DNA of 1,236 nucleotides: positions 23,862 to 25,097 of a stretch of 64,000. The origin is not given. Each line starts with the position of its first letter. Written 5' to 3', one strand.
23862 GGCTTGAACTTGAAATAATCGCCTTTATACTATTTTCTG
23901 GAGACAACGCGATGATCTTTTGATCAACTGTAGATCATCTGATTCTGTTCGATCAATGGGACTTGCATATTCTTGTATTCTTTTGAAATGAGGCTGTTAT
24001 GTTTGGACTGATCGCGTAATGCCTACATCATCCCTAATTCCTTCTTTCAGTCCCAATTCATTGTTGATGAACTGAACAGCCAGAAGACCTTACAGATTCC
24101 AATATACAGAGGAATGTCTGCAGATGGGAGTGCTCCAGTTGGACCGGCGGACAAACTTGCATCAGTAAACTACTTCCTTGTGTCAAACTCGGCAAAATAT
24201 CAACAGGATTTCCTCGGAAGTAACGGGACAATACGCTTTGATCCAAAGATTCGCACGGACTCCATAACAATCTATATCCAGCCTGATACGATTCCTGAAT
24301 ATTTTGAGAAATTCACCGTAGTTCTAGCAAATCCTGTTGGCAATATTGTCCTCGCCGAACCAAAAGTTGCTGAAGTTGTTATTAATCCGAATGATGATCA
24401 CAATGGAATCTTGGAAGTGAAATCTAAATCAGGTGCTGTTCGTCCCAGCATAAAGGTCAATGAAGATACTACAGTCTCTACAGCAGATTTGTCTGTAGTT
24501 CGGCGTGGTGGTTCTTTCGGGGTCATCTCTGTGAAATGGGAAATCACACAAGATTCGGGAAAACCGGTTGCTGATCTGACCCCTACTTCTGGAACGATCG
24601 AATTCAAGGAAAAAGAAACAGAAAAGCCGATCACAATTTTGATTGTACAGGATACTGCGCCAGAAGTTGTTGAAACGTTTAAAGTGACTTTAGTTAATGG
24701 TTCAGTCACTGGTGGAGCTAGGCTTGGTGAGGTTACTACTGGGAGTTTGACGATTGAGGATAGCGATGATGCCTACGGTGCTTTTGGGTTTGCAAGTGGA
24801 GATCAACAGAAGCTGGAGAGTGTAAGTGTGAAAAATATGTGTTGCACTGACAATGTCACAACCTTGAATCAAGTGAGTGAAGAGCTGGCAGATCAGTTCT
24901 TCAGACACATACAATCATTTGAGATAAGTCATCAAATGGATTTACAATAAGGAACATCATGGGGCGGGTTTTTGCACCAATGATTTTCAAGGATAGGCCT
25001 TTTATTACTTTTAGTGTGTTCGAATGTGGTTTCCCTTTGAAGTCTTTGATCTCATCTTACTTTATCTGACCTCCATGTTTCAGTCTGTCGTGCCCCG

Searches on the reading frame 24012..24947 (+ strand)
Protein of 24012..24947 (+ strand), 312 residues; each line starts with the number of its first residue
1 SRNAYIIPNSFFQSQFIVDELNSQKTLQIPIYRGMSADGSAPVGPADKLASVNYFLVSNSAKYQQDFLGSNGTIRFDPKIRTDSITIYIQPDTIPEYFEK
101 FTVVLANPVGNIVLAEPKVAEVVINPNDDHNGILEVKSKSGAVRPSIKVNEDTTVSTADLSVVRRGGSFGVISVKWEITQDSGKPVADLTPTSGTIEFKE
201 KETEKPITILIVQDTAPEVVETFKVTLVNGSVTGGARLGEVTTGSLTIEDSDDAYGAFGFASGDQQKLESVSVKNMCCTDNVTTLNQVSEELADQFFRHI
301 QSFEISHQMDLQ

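Call 61: find_homologous_proteins(query=window:24012-24947:+, max_evalue=1e-20)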
Query window:24012-24947:+ (312 aa): 2 proteins with E <= 1e-20 among 2018 candidates.
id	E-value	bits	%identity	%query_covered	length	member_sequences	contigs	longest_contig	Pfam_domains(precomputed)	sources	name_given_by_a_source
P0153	6.8e-138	477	83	85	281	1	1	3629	PF03160.21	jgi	jgi:G-protein coupled receptor 98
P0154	1.1e-27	115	33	79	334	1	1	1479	PF03160.21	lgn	-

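Call 73: find_encoding_contigs(protein=P0153, flank=3000, max_places=2)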
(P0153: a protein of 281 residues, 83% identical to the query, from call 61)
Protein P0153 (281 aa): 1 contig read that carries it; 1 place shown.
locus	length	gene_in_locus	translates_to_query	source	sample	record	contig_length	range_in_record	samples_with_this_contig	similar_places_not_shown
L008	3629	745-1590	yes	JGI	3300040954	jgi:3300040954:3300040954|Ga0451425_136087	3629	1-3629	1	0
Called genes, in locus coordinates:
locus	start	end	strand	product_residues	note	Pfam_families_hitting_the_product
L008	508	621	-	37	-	-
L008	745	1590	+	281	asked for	PF03160:Calx-beta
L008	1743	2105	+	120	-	-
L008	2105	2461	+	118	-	-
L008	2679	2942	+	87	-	-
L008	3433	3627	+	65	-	?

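Call 82: search_protein_families(library=pfam, proteins=[window:24012-24947:+], max_evalue=0.001)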
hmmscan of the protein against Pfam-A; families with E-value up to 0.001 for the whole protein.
window:24012-24947:+ (312 aa): 1 family
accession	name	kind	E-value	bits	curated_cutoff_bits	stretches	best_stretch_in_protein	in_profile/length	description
PF03160.20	Calx-beta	-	4.5e-20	72.3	27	2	45-128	34-119/119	Calx-beta domain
